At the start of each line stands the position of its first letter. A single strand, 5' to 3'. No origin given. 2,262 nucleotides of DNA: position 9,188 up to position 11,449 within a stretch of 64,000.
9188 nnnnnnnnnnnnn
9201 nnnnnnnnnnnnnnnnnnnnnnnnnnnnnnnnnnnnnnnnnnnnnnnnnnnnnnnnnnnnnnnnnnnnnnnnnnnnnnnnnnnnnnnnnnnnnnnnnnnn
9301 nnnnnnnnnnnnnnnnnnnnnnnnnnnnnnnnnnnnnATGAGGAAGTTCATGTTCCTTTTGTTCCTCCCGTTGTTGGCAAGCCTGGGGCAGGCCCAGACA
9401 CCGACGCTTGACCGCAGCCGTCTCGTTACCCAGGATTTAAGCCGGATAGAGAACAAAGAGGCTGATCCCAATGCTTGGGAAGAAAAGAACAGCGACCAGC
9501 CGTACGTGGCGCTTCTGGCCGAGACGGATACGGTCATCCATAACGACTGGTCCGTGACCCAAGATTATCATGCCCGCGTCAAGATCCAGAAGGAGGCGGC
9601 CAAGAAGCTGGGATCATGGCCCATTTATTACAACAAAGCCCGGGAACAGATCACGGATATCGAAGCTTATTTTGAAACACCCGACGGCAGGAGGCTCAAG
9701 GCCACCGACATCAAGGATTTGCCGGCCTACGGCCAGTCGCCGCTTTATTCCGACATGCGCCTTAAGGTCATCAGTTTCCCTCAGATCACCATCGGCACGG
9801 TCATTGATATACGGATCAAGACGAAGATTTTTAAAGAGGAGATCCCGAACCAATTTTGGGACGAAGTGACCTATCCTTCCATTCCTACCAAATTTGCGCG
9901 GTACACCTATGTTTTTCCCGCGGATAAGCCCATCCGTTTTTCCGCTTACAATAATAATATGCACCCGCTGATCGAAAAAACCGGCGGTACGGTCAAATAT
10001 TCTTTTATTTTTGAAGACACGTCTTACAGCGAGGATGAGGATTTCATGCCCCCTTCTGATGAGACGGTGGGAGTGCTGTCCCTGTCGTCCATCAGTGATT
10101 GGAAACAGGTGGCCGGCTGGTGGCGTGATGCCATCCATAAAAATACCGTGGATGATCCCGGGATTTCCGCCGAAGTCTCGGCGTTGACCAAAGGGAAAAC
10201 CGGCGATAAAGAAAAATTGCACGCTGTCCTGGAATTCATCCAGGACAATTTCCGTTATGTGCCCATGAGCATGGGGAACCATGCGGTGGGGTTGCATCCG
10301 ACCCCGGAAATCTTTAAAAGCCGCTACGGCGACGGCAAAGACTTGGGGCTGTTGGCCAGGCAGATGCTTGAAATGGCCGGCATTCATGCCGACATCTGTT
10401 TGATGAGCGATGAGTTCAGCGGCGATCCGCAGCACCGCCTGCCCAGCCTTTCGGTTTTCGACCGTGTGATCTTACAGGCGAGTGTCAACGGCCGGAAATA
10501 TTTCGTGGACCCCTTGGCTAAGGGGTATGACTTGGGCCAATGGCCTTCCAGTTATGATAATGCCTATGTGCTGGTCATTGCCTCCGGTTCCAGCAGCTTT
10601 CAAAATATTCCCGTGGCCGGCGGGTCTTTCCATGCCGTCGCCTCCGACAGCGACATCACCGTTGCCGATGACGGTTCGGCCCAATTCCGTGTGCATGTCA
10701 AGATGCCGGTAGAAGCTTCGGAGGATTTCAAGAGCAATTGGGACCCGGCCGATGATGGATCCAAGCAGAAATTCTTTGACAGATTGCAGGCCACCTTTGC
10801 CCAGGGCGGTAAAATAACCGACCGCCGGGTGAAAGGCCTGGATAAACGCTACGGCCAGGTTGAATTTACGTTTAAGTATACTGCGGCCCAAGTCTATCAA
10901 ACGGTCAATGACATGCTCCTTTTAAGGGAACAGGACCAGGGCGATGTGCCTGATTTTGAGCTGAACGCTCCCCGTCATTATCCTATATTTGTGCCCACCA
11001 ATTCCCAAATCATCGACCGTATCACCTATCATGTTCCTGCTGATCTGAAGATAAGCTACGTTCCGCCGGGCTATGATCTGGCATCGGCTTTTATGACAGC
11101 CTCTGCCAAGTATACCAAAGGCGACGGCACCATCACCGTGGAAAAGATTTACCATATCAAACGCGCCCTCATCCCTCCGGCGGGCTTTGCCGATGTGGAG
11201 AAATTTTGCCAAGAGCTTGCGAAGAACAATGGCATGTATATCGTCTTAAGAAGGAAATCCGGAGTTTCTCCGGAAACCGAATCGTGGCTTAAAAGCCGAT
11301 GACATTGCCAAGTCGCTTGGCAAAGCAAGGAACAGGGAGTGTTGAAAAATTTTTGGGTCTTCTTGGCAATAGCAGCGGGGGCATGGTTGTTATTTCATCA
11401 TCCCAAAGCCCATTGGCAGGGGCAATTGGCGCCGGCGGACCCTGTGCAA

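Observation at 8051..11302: Pif1 helicase reads through, without a stop, into a signal-peptide-bearing DUF3857/transglutaminase-like protein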

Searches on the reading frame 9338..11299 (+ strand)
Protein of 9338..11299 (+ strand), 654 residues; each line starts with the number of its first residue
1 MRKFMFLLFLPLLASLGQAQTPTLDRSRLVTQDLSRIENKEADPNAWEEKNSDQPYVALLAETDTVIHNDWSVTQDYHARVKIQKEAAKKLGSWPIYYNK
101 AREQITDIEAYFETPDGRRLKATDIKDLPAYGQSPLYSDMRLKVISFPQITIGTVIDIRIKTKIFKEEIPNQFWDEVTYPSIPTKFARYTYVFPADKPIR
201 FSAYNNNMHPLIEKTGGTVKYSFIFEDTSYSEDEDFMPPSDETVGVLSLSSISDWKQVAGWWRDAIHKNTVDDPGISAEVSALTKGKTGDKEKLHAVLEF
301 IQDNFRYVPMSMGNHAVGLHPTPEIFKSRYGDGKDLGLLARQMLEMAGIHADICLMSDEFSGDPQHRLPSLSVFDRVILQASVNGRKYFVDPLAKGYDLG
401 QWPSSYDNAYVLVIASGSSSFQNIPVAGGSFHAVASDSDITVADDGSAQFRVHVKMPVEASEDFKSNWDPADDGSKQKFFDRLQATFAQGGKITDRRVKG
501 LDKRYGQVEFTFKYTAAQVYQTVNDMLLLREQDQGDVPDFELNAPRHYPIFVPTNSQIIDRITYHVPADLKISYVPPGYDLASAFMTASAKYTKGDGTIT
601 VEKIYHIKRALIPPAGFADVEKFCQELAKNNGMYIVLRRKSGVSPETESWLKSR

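Call 3: search_protein_families(library=pfam, proteins=[window:9338-11299:+], max_evalue=0.01)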
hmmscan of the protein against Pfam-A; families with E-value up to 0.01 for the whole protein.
window:9338-11299:+ (654 aa): 1 family
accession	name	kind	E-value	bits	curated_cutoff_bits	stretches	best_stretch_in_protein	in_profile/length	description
PF12969.12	DUF3857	-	4e-25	89.2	24.6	1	70-227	2-165/170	Domain of Unknown Function with PDB structure (DUF3857)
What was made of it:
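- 9545..10018 (+): DUF3857 domain (Pfam PF12969), aa 499-656. call 3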

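Call 4: search_protein_families(library=ncbifam, proteins=[window:9338-11299:+], max_evalue=0.01)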
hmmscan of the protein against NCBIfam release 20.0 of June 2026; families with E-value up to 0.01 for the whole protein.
window:9338-11299:+ (654 aa): 0 families

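Call 9: find_homologous_proteins(query=window:9338-11299:+, max_evalue=0.001)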
Query window:9338-11299:+ (654 aa): 71 proteins with E <= 0.001 among 8000 candidates.
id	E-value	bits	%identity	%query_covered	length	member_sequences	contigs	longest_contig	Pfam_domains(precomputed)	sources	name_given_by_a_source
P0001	0.0e+0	1503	100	100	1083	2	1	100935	PF13538.13,PF05970.21,PF01443.25,PF13604.13,PF12969.13,PF13245.13,PF02689.21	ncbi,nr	ncbi:MAG: DUF3857 domain-containing protein [Candidatus Omnitrophica bacterium]|nr:DUF3857 domain-co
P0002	0.0e+0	1072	70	100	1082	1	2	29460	PF13538.13,PF05970.21,PF13604.13,PF12969.13,PF13245.13,PF02689.21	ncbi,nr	ncbi:MAG: DUF3857 domain-containing protein [Candidatus Omnitrophica bacterium]|nr:DUF3857 domain-co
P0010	0.0e+0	1067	69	100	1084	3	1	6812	PF13538.13,PF05970.21,PF13604.13,PF12969.13,PF13245.13,PF02689.21,PF01841.26,PF04473.19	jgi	-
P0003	0.0e+0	1066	69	100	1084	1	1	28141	PF13538.13,PF05970.21,PF13604.13,PF12969.13,PF13245.13,PF02689.21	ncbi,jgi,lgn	-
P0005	0.0e+0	1059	68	100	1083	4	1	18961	PF13538.13,PF05970.21,PF13604.13,PF12969.13,PF13245.13,PF02689.21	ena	-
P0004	0.0e+0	1054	68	98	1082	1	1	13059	PF13538.13,PF05970.21,PF13604.13,PF12969.13,PF13245.13,PF02689.21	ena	-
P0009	0.0e+0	1052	68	97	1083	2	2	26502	PF13538.13,PF05970.21,PF13604.13,PF12969.13,PF13245.13,PF02689.21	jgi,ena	-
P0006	0.0e+0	1047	68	98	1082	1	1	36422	PF13538.13,PF05970.21,PF13604.13,PF12969.13,PF13245.13,PF02689.21,PF01841.26,PF04473.19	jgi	-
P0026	0.0e+0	1045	69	100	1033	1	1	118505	PF13538.13,PF05970.21,PF12969.13,PF13245.13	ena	-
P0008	0.0e+0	1036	68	97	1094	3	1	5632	PF13538.13,PF05970.21,PF13604.13,PF12969.13,PF13245.13,PF02689.21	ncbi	-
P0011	0.0e+0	1032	67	100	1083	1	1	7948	PF13538.13,PF05970.21,PF13604.13,PF12969.13,PF13245.13,PF02689.21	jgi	jgi:ATP-dependent DNA helicase PIF1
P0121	0.0e+0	1025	67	97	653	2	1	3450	PF12969.13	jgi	-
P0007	0.0e+0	1025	68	95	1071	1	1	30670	PF13538.13,PF05970.21,PF13604.13,PF12969.13,PF13245.13,PF02689.21,PF01841.26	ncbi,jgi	-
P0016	0.0e+0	1023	67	100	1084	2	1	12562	PF13538.13,PF05970.21,PF13604.13,PF12969.13,PF13245.13,PF02689.21,PF04473.19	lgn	-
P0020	0.0e+0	1018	65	97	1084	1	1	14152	PF13538.13,PF05970.21,PF13604.13,PF12969.13,PF13245.13,PF02689.21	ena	-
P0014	0.0e+0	1017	66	97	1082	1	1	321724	PF13538.13,PF05970.21,PF13604.13,PF12969.13,PF13245.13,PF02689.21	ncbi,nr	ncbi:MAG: DUF3857 domain-containing protein [Candidatus Omnitrophica bacterium]|nr:DUF3857 domain-co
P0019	0.0e+0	1014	67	100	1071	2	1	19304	PF13538.13,PF05970.21,PF13604.13,PF12969.13,PF13245.13,PF02689.21,PF01841.26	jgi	jgi:hypothetical protein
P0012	0.0e+0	1012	66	97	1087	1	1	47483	PF13538.13,PF05970.21,PF13604.13,PF12969.13,PF13245.13,PF02689.21,PF21530.4,PF01841.26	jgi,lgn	-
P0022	0.0e+0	1012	66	100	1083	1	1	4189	PF13538.13,PF05970.21,PF01443.25,PF13604.13,PF12969.13,PF13245.13,PF02689.21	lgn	-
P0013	0.0e+0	1010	64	98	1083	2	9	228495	PF13538.13,PF05970.21,PF13604.13,PF12969.13,PF13245.13,PF02689.21,PF01841.26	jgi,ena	-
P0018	7.9e-298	1007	66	100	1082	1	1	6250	PF13538.13,PF05970.21,PF13604.13,PF12969.13,PF13245.13,PF02689.21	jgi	jgi:ATP-dependent DNA helicase PIF1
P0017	1.7e-296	1003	65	98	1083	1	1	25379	PF13538.13,PF05970.21,PF13604.13,PF12969.13,PF13245.13,PF02689.21,PF21530.4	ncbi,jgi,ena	-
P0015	2.1e-296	1003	64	100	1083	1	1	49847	PF13538.13,PF05970.21,PF13604.13,PF12969.13,PF13245.13,PF02689.21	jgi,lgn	-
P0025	8.2e-296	1001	65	100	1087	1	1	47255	PF13538.13,PF05970.21,PF13604.13,PF12969.13,PF13245.13,PF02689.21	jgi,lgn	-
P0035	4.5e-295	998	63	100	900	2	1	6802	PF13538.13,PF12969.13,PF01841.26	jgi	-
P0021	1.7e-294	996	65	97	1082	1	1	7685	PF13538.13,PF05970.21,PF13604.13,PF12969.13,PF13245.13,PF02689.21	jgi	jgi:ATP-dependent DNA helicase PIF1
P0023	1.1e-293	994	64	100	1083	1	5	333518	PF13538.13,PF05970.21,PF13604.13,PF12969.13,PF13245.13,PF13401.13,PF02689.21,PF01841.26,PF04473.19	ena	-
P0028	5.1e-292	988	63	98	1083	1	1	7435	PF13538.13,PF05970.21,PF13604.13,PF12969.13,PF13245.13,PF02689.21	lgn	-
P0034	1.3e-288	977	64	100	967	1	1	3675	PF13538.13,PF05970.21,PF12969.13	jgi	jgi:hypothetical protein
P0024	9.4e-288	974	63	100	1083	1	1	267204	PF13538.13,PF05970.21,PF13604.13,PF12969.13,PF13245.13,PF02689.21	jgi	jgi:ATP-dependent DNA helicase PIF1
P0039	2.3e-287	973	63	98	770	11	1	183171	PF13538.13,PF12969.13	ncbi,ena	-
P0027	6.7e-285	965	62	100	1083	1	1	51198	PF13538.13,PF05970.21,PF13604.13,PF12969.13,PF13245.13,PF02689.21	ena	-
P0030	4.1e-281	952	63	99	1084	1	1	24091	PF13538.13,PF05970.21,PF13604.13,PF12969.13,PF13245.13,PF02689.21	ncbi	-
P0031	2.6e-275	933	63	98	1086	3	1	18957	PF13538.13,PF05970.21,PF13604.13,PF12969.13,PF13245.13,PF02689.21,PF01841.26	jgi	jgi:ATP-dependent DNA helicase PIF1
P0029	3.3e-275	933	60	100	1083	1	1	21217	PF13538.13,PF05970.21,PF13604.13,PF12969.13,PF13245.13,PF13401.13,PF02689.21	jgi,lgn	-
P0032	2.4e-265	900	58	97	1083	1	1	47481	PF13538.13,PF05970.21,PF13604.13,PF12969.13,PF13245.13,PF02689.21,PF01841.26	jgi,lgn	-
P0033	1.9e-264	897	59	100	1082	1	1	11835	PF13538.13,PF05970.21,PF13604.13,PF12969.13,PF13245.13,PF02689.21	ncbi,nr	ncbi:MAG: DUF3857 domain-containing protein [Candidatus Omnitrophica bacterium]|nr:DUF3857 domain-co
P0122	1.9e-240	818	54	100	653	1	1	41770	PF12969.13,PF01841.26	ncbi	-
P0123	3.2e-219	748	50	98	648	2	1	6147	PF12969.13,PF01841.26,PF04473.19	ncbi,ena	-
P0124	3.1e-217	741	49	100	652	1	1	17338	PF12969.13,PF01841.26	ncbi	-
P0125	6.1e-216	737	50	96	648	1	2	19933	PF12969.13,PF01841.26,PF04473.19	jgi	jgi:hypothetical protein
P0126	1.9e-211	722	48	96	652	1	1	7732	PF12969.13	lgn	-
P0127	9.8e-211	720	73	64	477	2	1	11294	PF12969.13,PF01841.26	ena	-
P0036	5.5e-210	717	52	96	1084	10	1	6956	PF13538.13,PF05970.21,PF13604.13,PF12969.13,PF13245.13,PF13401.13,PF02689.21,PF13191.13,PF01841.26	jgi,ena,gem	-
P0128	8.2e-209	713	51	93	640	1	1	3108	PF12969.13,PF01841.26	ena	-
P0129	3.5e-208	711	50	94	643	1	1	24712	PF12969.13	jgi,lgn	-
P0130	4.2e-207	708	48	98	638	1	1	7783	PF12969.13,PF01841.26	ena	-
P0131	5.3e-203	694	48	93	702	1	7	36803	PF12969.13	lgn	-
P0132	2.6e-199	682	49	94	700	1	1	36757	PF12969.13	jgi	jgi:hypothetical protein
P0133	7.0e-199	681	46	99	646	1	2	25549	PF12969.13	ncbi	-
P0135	1.5e-197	676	47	93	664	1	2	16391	PF12969.13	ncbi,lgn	-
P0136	2.6e-197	675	45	98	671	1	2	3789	PF12969.13,PF01841.26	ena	-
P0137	6.1e-196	671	49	92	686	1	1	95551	PF12969.13,PF01841.26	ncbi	-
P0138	1.5e-188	646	46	93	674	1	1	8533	PF12969.13,PF01841.26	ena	-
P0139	9.2e-182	624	45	94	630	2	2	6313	PF12969.13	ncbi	-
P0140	3.3e-176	606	41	96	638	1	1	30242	PF12969.13,PF01841.26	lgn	-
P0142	4.0e-162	559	48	78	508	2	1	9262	PF12969.13,PF01841.26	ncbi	-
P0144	2.0e-154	534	40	91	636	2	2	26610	PF12969.13,PF01841.26,PF04473.19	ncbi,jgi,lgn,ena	-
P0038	6.2e-125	436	70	40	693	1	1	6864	PF13538.13,PF05970.21,PF13604.13,PF12969.13,PF13245.13,PF02689.21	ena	-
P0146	1.9e-98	349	32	93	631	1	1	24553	PF12969.13,PF01841.26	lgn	-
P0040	2.6e-96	342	77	28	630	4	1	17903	PF13538.13,PF05970.21,PF01443.25,PF13604.13,PF12969.13,PF13245.13,PF02689.21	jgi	jgi:hypothetical protein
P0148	6.6e-26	109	27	55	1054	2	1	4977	PF13431.13,PF23914.2,PF13176.13,PF13428.13,PF14559.13,PF12969.13,PF00515.35,PF12895.14,PF13424.13,PF13432.13,PF13181.13,PF07719.24,PF01841.26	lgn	-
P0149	1.3e-10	59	23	42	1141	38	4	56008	PF14559.13,PF24575.2,PF23914.2,PF13414.13,PF12969.13,PF07719.24,PF01841.26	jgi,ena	jgi:transglutaminase-like putative cysteine protease/tetratricopeptide (TPR) repeat protein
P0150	4.9e-6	43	18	57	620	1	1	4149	PF12969.13,PF01841.26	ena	-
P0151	5.0e-6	43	18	57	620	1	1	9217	PF12969.13,PF01841.26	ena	-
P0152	4.1e-5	40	23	32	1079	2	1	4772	PF13431.13,PF13414.13,PF13176.13,PF12569.15,PF13428.13,PF14559.13,PF13371.13,PF12969.13,PF00515.35,PF13424.13,PF13432.13,PF13181.13,PF07719.24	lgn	-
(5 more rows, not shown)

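Call 12: find_encoding_contigs(protein=P0122, flank=7000, max_places=2)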
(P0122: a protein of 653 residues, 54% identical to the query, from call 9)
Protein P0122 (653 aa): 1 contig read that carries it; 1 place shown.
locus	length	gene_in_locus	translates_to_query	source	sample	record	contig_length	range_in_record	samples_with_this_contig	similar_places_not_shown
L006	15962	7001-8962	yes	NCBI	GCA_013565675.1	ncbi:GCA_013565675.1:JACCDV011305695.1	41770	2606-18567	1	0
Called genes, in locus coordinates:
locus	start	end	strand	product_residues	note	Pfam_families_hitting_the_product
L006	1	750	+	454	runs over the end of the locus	PF01136:Peptidase_U32, PF16325:Peptidase_U32_C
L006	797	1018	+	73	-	-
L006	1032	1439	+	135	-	PF00436:SSB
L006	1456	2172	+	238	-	PF01209:Ubie_methyltran, PF13489:Methyltransf_23, PF13847:Methyltransf_31, PF08241:Methyltransf_11, PF08242:Methyltransf_12, PF13649:Methyltransf_25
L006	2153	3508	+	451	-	PF00425:Chorismate_bind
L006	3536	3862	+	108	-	PF07238:PilZ (weak)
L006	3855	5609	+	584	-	PF02776:TPP_enzyme_N, PF16582:TPP_enzyme_M_2, PF02775:TPP_enzyme_C (weak)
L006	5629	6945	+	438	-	PF02689:Herpes_Helicase (faint), PF05970:PIF1, PF13604:AAA_30, PF13245:AAA_19, PF13401:AAA_22 (faint), PF01443:Viral_helicase1 (faint), PF21530:Pif1_2B_dom (weak), PF13538:UvrD_C_2 (weak)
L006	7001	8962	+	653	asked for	PF12969:DUF3857, PF01841:Transglut_core (faint)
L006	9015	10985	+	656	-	PF00596:Aldolase_II, PF00106:adh_short, PF08659:KR (weak), PF13561:adh_short_C2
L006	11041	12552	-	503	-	PF00270:DEAD, PF04851:ResIII, PF00271:Helicase_C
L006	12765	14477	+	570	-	PF00999:Na_H_Exchanger, PF00359:PTS_EIIA_2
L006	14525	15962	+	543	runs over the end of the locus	PF00005:ABC_tran, PF02463:SMC_N (faint), PF13304:AAA_21 (faint), PF12848:ABC_tran_Xtn, PF00005:ABC_tran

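Call 13: find_encoding_contigs(protein=P0124, flank=7000, max_places=2)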
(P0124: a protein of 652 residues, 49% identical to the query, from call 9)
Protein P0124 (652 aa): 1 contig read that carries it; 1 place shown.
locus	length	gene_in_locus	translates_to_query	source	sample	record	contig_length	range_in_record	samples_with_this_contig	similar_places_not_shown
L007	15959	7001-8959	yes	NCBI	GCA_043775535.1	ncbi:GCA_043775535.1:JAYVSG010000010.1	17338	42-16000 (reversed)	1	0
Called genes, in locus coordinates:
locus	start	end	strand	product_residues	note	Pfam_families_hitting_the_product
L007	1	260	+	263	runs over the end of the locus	PF00218:IGPS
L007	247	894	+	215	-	PF00697:PRAI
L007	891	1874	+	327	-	-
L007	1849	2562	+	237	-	PF01209:Ubie_methyltran, PF13489:Methyltransf_23, PF13847:Methyltransf_31, PF08241:Methyltransf_11, PF08242:Methyltransf_12, PF13649:Methyltransf_25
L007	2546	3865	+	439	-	PF00425:Chorismate_bind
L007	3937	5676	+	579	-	PF02776:TPP_enzyme_N, PF16582:TPP_enzyme_M_2, PF02775:TPP_enzyme_C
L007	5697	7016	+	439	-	PF05970:PIF1, PF13245:AAA_19, PF13604:AAA_30, PF01443:Viral_helicase1 (faint), PF13401:AAA_22 (weak), PF02689:Herpes_Helicase (weak), PF13538:UvrD_C_2 (weak)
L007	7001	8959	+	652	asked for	PF12969:DUF3857, PF01841:Transglut_core (faint)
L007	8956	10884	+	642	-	PF00596:Aldolase_II, PF00106:adh_short, PF13460:NAD_binding_10 (weak), PF13561:adh_short_C2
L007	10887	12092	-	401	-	PF00270:DEAD, PF04851:ResIII (weak), PF00271:Helicase_C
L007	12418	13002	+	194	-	PF12728:HTH_17, PF00072:Response_reg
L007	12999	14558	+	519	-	PF00512:HisKA (faint), PF14501:HATPase_c_5 (faint), PF02518:HATPase_c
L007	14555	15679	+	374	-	PF00072:Response_reg, PF00512:HisKA, PF02518:HATPase_c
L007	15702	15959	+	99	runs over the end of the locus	?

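Call 14: find_encoding_contigs(protein=P0137, flank=7000, max_places=2)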
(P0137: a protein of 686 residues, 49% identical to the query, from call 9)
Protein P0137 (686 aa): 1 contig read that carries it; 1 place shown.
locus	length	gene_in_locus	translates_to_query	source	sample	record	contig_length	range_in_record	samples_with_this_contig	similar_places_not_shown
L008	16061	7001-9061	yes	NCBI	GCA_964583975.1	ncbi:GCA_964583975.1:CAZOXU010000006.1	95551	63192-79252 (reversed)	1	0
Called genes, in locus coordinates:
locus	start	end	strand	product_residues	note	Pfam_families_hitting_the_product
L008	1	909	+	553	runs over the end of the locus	-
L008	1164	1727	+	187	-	-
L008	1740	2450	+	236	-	PF01209:Ubie_methyltran, PF13489:Methyltransf_23, PF13649:Methyltransf_25, PF13847:Methyltransf_31, PF08241:Methyltransf_11, PF08242:Methyltransf_12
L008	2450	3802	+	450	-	PF00425:Chorismate_bind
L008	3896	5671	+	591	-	PF02776:TPP_enzyme_N, PF16582:TPP_enzyme_M_2, PF00205:TPP_enzyme_M (faint), PF02775:TPP_enzyme_C (weak)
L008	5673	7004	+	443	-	PF05970:PIF1, PF13245:AAA_19, PF13401:AAA_22 (faint), PF13604:AAA_30, PF02689:Herpes_Helicase (weak), PF13538:UvrD_C_2 (weak)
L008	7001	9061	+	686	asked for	PF12969:DUF3857, PF01841:Transglut_core (weak)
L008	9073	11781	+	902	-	PF00330:Aconitase, PF00694:Aconitase_C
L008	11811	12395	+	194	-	PF02798:GST_N, PF13417:GST_N_3, PF13409:GST_N_2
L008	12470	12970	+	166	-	PF00293:NUDIX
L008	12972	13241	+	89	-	-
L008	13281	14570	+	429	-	PF00285:Citrate_synt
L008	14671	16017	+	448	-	PF02789:Peptidase_M17_N (weak), PF00883:Peptidase_M17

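Call 15: find_encoding_contigs(protein=P0121, flank=7000, max_places=2)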
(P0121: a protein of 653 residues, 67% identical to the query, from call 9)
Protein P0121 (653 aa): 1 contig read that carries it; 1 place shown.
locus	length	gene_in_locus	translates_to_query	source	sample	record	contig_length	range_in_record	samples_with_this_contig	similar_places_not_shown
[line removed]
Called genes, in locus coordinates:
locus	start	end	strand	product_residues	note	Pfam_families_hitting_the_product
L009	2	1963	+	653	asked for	PF12969:DUF3857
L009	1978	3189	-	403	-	PF04851:ResIII, PF00270:DEAD, PF00271:Helicase_C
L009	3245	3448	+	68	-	?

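Call 20: find_related_loci(query=A2, collection=genome_contigs, flank=6000)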
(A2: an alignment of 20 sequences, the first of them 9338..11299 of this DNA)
Query A2 (654 aa) in genome_contigs; peptide patterns used: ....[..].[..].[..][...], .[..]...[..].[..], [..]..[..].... (x = any residue, [..] = any of these).
135 stretches matched a pattern; 53 encode a relative of the query (tblastn E <= 1e-3); 53 distinct loci.
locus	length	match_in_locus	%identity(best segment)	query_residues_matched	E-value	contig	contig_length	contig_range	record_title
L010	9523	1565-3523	70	1-654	0e+0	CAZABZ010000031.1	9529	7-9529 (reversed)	MAG TPA_asm: uncultured Planctomycetales bacterium isolate binchicken_co3_599 genome assembly, contig: NODE_23463_length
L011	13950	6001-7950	70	1-651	0e+0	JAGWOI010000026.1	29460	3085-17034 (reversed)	MAG: Candidatus Omnitrophota bacterium isolate REEB252 contig-150_2406, whole genome shotgun sequence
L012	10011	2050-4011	69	1-654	0e+0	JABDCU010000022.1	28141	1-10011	MAG: Candidatus Omnitrophota bacterium isolate BWMinControl_Nextera19_MAG3 3300020833.a:Ga0206995_1028, whole genome sho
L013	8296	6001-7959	67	1-654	0e+0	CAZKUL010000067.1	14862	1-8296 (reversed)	MAG TPA_asm: uncultured Planctomycetales bacterium isolate binchicken_co241_121 genome assembly, contig: NODE_3916_lengt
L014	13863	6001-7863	68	19-640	0e+0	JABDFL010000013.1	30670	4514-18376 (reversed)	MAG: Candidatus Omnitrophota bacterium isolate BWOrgControl_Nextera26_MAG2 3300020977.a:Ga0206818_1066, whole genome sho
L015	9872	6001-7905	66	19-654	0e+0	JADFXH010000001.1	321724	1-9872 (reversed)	MAG: Candidatus Omnitrophota bacterium isolate nDJH13bin20 nDJH13_bin20_NODE_1_length_321724_cov_8.495634, whole genome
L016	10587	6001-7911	65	17-654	0e+0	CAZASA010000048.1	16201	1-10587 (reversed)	MAG TPA_asm: uncultured Planctomycetales bacterium isolate binchicken_co241_31 genome assembly, contig: NODE_3472_length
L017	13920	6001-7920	63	14-654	0e+0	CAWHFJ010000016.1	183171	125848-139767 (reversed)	MAG: Candidatus Omnitrophota bacterium isolate MFD04780.bin.2.175 genome assembly, contig: contig_30864, whole genome sh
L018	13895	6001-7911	66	17-654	0e+0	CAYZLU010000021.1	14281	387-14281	MAG TPA_asm: uncultured Planctomycetales bacterium isolate binchicken_co241_372 genome assembly, contig: NODE_4156_lengt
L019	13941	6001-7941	63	6-654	0e+0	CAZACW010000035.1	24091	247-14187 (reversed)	MAG TPA_asm: uncultured Planctomycetales bacterium isolate SRP273308_co1_408 genome assembly, contig: NODE_2087_length_2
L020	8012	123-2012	49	25-654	0e+0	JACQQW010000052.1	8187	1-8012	MAG: Candidatus Omnitrophota bacterium isolate NC_groundwater_1343_Ag_S-0.2um_51_20 S_p2_S4_coassembly_k141_707179, whol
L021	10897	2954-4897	47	2-654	0e+0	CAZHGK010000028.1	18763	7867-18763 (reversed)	MAG TPA_asm: uncultured Planctomycetales bacterium isolate SRP278252_co2_12 genome assembly, contig: NODE_6054_length_18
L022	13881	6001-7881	47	25-653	0e+0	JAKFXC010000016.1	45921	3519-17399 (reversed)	MAG: Candidatus Omnitrophota bacterium isolate ND2_Bin_17 ND2_0000064, whole genome shotgun sequence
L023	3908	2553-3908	66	1-451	0e+0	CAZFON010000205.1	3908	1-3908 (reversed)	MAG TPA_asm: uncultured Planctomycetales bacterium isolate binchicken_co50_257 genome assembly, contig: NODE_37389_lengt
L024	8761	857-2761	46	4-640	0e+0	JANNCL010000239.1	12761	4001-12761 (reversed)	MAG: Candidatus Omnitrophota bacterium isolate OTE_78_metabat_191 OTE_78_k141_755045, whole genome shotgun sequence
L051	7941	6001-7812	30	41-639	6e-101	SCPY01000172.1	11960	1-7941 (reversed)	MAG: bacterium isolate DP16D_bin.15 DP16D_bin.15-74426, whole genome shotgun sequence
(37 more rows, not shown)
